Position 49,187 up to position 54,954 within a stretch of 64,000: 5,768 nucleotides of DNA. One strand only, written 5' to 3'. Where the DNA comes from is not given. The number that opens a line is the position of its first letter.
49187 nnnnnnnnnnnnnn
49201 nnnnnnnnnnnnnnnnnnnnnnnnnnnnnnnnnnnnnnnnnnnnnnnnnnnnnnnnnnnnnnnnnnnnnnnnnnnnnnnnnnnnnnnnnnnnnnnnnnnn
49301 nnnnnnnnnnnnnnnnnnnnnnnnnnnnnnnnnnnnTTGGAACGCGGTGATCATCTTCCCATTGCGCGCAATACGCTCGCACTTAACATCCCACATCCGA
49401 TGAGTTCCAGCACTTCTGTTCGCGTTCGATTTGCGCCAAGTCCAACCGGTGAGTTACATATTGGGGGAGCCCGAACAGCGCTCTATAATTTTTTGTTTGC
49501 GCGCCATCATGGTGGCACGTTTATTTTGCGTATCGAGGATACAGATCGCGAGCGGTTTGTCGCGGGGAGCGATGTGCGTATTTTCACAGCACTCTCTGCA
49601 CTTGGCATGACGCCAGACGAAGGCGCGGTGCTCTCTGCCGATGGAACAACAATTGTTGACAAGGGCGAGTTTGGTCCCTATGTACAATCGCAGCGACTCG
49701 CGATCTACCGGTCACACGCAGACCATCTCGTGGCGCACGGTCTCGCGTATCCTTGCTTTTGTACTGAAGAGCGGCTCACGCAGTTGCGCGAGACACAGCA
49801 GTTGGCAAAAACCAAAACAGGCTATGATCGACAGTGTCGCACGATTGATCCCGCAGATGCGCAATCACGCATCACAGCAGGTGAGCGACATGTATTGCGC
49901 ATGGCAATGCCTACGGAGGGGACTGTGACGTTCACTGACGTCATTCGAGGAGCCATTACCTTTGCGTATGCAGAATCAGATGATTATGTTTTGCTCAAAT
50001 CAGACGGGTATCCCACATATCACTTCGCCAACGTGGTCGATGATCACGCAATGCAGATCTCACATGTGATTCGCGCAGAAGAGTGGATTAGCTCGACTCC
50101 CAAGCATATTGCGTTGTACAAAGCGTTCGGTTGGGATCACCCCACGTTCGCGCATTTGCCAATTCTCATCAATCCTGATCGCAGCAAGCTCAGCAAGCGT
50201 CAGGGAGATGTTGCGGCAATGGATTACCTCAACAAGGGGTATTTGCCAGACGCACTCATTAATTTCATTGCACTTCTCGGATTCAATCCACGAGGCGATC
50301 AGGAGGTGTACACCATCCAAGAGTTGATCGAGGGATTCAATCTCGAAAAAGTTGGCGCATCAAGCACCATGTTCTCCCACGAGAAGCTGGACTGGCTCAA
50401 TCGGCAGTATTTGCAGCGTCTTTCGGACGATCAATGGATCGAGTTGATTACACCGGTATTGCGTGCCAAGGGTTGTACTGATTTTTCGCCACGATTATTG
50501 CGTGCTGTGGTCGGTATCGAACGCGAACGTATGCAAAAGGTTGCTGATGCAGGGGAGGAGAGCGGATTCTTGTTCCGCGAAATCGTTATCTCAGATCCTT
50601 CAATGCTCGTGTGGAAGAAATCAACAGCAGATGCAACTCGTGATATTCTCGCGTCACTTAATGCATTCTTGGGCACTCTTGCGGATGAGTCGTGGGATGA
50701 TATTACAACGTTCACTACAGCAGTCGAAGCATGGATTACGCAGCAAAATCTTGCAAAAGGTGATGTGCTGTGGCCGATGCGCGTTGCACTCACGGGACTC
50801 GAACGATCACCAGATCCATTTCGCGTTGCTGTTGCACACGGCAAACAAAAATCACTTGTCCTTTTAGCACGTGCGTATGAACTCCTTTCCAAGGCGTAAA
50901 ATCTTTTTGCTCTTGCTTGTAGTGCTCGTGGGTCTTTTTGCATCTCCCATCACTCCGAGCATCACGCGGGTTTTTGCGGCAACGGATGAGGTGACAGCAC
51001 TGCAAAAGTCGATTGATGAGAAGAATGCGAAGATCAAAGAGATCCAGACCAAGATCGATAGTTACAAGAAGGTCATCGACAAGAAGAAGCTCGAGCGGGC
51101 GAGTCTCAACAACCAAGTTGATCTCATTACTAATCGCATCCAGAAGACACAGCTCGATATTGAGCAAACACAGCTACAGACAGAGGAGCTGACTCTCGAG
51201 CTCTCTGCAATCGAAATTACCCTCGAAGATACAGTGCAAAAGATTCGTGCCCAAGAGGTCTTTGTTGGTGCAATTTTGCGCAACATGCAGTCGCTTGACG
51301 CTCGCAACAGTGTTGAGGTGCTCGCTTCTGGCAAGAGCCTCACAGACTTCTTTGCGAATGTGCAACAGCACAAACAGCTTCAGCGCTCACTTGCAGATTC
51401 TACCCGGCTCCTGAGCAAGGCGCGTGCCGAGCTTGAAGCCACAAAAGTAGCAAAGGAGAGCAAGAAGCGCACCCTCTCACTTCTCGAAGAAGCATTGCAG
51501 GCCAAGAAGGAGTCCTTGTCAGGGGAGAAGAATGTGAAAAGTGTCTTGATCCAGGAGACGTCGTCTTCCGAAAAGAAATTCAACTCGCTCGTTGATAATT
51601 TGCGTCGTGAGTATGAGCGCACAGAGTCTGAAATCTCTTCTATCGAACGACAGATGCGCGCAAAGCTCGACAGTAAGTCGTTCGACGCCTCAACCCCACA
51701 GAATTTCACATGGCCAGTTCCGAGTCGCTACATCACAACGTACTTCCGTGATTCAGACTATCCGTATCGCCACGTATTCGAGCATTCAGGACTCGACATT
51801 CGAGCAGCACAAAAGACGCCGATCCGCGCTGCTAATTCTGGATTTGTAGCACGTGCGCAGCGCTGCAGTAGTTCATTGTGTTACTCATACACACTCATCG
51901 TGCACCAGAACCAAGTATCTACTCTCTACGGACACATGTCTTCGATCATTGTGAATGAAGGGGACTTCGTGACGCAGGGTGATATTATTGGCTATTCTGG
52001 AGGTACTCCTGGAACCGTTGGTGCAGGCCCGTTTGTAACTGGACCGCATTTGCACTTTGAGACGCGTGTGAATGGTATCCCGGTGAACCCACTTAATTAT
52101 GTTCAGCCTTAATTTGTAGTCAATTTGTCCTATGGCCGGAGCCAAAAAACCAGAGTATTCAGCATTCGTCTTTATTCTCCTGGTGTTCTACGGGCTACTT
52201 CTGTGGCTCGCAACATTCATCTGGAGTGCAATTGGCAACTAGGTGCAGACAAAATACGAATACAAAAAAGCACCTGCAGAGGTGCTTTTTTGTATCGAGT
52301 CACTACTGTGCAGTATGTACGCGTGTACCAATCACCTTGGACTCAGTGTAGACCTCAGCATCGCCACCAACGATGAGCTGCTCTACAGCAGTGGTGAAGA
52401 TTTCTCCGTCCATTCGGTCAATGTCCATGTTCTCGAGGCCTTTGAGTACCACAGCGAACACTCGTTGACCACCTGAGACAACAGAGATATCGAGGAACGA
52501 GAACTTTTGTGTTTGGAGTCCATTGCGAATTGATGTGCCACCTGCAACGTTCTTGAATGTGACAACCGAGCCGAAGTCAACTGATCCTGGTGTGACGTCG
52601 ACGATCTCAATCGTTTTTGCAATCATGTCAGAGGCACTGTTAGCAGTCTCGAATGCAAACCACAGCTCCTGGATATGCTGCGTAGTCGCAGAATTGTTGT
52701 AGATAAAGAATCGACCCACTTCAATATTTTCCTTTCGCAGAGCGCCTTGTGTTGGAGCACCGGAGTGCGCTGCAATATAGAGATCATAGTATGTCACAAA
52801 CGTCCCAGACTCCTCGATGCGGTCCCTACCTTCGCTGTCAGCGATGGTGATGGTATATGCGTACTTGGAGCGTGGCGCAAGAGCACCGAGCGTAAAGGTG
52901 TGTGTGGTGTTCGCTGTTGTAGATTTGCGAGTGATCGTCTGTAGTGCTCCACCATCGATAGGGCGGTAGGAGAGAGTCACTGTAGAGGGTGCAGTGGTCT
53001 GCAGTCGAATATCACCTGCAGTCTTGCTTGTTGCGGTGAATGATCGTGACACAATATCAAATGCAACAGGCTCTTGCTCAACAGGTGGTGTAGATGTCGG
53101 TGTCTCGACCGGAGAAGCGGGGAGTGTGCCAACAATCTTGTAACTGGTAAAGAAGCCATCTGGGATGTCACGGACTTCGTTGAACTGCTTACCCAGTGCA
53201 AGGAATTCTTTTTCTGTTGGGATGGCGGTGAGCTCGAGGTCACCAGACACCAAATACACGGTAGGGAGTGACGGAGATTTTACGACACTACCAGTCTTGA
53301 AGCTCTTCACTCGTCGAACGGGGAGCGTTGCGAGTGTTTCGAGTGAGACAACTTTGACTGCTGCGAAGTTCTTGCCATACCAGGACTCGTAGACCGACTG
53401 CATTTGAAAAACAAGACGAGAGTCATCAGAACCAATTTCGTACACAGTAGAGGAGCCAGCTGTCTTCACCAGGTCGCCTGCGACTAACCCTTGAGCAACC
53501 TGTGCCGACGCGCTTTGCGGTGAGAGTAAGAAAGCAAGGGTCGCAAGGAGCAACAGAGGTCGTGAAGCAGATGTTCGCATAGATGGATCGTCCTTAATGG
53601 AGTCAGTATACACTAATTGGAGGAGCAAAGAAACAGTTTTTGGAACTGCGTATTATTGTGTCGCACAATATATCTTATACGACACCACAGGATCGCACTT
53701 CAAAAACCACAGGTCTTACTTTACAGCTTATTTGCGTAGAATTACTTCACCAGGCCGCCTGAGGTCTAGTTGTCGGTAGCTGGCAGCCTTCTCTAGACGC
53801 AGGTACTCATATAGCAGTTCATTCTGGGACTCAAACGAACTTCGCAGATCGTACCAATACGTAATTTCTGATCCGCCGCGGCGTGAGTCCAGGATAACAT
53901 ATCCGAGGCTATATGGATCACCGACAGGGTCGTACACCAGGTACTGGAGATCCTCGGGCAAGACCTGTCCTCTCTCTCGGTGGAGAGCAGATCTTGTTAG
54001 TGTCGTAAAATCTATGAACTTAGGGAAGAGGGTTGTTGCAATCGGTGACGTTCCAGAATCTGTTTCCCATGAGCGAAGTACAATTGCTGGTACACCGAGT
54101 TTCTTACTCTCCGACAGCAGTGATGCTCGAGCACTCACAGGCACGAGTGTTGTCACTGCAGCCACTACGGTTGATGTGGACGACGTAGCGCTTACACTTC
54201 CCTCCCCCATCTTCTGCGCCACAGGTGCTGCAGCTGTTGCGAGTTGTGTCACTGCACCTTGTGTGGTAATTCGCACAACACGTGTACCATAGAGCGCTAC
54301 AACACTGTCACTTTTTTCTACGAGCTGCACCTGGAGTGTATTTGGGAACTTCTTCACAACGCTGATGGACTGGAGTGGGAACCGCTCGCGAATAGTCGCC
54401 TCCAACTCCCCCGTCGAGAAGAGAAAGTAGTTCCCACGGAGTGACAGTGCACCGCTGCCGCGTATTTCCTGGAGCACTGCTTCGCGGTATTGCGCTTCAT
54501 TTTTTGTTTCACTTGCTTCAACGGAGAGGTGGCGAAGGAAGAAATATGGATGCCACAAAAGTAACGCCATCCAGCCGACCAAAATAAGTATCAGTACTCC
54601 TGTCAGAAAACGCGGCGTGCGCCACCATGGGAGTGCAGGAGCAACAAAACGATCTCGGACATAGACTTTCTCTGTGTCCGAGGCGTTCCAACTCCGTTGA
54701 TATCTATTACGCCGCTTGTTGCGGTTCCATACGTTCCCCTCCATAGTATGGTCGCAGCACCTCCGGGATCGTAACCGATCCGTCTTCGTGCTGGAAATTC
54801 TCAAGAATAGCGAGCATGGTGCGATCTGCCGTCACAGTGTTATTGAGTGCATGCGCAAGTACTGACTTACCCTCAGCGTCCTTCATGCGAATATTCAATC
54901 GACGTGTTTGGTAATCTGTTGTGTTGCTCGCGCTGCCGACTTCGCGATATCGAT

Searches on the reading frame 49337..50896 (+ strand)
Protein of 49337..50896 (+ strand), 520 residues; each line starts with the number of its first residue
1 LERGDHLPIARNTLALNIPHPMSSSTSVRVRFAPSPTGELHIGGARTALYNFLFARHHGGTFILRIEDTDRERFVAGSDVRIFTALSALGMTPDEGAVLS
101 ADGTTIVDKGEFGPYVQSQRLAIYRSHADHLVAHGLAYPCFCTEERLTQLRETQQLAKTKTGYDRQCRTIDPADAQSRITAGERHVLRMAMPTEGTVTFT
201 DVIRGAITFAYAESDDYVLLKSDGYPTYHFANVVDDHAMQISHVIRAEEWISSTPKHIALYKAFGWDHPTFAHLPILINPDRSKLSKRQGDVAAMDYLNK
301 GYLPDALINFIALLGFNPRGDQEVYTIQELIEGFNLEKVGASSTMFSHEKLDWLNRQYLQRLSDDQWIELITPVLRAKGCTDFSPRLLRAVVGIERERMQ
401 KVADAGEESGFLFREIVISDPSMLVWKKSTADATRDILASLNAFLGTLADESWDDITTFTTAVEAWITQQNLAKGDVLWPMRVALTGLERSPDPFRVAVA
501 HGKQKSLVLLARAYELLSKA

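Call 51: search_protein_families(library=pfam, proteins=[window:49337-50896:+], max_evalue=0.001)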
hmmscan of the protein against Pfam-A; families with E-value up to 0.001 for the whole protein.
window:49337-50896:+ (520 aa): 2 families
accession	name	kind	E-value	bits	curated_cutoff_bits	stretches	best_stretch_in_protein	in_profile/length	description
PF00749.27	tRNA-synt_1c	-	9.9e-102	340.5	23.4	1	28-353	2-314/314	tRNA synthetases class I (E and Q), catalytic domain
PF19269.4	Anticodon_2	-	2.6e-16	60.8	23.6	1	383-507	11-134/141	Anticodon binding domain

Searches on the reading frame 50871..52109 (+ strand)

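Call 60: search_protein_families(library=pfam, proteins=[window:50871-52109:+], max_evalue=0.00001)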
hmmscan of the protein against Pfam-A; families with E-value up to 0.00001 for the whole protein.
window:50871-52109:+ (413 aa): 1 family
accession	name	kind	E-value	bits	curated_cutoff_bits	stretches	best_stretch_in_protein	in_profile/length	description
PF01551.29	Peptidase_M23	-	4.3e-25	88.2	28.7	1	304-407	2-96/96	Peptidase family M23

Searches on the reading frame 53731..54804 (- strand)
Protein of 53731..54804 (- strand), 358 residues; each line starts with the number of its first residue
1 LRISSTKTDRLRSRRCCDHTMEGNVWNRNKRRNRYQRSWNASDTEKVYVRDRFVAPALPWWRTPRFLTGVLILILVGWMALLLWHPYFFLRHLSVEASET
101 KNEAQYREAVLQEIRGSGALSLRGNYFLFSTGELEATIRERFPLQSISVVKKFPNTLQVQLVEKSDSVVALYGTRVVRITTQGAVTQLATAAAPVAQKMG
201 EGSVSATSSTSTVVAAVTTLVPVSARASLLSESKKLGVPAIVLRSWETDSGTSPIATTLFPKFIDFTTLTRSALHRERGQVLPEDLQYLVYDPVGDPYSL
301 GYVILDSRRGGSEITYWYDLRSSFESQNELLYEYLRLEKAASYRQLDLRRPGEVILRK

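Call 60: search_protein_families(library=pfam, proteins=[window:53731-54804:-], max_evalue=0.00001)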
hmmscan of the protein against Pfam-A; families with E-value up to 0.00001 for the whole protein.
window:53731-54804:- (358 aa): 1 family
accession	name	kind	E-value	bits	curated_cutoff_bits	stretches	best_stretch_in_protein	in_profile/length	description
PF08478.15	POTRA_1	-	1.2e-06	29.2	23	1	112-163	17-68/69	POTRA domain, FtsQ-type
